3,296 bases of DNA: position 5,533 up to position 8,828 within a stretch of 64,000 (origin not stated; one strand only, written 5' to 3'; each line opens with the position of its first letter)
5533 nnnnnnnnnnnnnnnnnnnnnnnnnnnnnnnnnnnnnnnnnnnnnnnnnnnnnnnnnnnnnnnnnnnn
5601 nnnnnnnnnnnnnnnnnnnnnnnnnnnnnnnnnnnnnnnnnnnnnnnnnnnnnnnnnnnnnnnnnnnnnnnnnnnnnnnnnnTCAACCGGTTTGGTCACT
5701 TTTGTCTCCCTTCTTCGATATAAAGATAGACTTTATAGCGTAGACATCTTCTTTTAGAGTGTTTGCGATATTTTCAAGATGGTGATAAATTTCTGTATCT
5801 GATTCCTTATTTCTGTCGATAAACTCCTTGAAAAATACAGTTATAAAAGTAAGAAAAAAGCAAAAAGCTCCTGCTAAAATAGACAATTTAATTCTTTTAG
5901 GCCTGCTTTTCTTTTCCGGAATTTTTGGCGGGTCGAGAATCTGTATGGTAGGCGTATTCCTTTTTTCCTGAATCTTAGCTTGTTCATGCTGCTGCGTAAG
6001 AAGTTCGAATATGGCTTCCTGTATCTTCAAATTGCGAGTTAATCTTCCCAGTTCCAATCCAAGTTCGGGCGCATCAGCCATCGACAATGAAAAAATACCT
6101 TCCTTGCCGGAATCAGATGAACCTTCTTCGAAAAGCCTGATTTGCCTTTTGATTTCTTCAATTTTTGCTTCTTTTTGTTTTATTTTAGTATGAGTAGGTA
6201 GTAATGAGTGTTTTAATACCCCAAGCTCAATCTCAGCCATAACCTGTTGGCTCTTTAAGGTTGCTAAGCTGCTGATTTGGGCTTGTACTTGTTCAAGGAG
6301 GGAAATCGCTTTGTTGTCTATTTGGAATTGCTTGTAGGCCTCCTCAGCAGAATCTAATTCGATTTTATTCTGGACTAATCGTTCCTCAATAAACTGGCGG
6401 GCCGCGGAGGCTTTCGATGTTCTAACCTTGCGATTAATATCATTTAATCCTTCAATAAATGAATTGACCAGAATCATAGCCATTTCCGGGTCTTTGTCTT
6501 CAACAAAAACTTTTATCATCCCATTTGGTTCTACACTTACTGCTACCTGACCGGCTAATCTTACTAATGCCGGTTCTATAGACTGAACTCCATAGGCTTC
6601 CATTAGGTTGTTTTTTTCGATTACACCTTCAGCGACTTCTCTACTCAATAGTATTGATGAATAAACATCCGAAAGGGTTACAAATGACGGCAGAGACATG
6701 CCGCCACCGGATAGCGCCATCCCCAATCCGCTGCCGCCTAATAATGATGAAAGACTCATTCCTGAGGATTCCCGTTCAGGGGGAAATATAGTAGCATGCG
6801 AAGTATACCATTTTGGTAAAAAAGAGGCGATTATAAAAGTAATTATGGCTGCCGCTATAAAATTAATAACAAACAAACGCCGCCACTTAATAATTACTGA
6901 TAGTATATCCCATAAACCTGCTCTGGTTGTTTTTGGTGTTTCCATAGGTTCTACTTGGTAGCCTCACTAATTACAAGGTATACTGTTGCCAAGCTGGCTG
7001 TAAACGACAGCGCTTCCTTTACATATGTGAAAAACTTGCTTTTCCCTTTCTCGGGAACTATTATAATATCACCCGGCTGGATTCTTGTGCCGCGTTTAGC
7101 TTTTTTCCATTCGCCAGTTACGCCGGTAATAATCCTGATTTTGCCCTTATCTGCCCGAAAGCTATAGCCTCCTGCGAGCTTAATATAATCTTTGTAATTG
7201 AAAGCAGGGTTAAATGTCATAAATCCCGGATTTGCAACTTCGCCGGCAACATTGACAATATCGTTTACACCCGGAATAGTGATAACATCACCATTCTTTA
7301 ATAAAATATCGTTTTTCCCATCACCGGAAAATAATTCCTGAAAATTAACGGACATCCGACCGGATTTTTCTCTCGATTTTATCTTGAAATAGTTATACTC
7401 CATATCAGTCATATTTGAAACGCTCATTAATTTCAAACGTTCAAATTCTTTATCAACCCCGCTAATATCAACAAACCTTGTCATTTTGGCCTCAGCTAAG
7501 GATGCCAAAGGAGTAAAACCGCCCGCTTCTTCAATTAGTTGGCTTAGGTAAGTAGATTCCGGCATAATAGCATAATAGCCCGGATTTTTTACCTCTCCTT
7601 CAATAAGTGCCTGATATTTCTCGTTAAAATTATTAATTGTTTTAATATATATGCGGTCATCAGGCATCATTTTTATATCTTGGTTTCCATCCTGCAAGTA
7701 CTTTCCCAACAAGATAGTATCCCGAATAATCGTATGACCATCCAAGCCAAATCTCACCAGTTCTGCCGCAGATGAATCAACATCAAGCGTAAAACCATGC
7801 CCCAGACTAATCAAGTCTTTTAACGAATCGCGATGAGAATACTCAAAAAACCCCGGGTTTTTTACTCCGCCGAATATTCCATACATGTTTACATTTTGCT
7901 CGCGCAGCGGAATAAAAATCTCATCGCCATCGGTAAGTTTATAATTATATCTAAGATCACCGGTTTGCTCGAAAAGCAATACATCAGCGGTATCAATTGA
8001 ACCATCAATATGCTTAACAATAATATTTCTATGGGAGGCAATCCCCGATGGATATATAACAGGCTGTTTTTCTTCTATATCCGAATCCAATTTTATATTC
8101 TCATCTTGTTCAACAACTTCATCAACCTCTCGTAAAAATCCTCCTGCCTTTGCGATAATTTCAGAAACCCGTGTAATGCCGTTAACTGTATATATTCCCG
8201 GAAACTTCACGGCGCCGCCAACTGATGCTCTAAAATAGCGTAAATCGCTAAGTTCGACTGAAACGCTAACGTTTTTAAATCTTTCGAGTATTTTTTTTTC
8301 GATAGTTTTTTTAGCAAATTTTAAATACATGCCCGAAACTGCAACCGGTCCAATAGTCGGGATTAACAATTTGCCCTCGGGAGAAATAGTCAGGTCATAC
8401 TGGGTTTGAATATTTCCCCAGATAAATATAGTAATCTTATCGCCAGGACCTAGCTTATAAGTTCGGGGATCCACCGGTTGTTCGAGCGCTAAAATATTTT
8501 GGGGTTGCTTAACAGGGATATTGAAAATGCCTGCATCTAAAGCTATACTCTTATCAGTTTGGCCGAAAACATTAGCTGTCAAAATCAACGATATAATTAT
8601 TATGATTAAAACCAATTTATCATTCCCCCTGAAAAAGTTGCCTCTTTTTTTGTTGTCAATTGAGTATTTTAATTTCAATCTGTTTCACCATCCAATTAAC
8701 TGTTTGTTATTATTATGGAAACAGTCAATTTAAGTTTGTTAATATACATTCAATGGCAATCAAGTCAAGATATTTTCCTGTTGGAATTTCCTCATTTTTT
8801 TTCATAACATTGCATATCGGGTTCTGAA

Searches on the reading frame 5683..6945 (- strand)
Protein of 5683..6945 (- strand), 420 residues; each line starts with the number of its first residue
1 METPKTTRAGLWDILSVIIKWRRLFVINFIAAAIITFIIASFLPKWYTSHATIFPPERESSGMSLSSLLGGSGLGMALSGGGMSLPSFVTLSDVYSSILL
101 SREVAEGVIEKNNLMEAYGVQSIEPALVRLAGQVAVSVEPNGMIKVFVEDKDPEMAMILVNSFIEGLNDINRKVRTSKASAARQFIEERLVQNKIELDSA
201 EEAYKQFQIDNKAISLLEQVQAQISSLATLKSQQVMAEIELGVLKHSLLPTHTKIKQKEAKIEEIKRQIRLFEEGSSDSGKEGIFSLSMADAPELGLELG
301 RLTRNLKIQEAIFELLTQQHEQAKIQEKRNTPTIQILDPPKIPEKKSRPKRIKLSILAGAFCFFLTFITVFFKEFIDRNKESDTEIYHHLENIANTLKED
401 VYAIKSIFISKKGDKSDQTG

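Call 28: search_protein_families(library=pfam, proteins=[window:5683-6945:-], max_evalue=0.00001)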
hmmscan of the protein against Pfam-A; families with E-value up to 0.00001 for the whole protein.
window:5683-6945:- (420 aa): 2 families
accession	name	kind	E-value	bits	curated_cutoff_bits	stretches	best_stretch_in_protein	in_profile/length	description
PF02706.20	Wzz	-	1.1e-09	39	25.5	1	11-111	5-90/91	Chain length determinant protein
PF13807.11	GNVR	-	4.4e-09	36.6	27.7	1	301-374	8-81/82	G-rich domain on putative tyrosine kinase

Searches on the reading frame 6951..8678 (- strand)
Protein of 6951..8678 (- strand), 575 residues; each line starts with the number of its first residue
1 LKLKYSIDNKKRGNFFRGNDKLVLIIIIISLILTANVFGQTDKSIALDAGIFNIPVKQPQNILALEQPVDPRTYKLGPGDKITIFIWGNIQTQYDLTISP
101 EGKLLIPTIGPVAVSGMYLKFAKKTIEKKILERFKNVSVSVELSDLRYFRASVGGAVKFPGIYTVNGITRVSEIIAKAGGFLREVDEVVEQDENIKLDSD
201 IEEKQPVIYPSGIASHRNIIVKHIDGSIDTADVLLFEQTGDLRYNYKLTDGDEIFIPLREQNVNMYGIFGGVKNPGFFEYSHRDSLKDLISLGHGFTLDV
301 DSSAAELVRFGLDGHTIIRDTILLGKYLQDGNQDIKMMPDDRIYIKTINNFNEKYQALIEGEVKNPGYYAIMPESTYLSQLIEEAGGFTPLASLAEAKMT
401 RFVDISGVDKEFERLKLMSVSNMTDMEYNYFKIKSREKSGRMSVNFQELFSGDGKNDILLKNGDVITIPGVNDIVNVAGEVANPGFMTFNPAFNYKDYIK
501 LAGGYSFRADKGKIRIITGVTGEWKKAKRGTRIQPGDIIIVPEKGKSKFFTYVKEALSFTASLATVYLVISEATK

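Call 28: search_protein_families(library=pfam, proteins=[window:6951-8678:-], max_evalue=0.00001)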
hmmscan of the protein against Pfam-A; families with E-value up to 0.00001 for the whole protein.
window:6951-8678:- (575 aa): 3 families
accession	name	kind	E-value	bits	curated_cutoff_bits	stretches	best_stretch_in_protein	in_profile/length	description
PF10531.15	SLBB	-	6.9e-29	99.9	27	2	360-402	5-46/55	SLBB domain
PF02563.21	Poly_export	-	4.9e-18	65.5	28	1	71-143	4-76/77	Polysaccharide biosynthesis/export protein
PF22461.2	SLBB_2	-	2.2e-17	63.4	27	0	358-467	4-78/79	SLBB domain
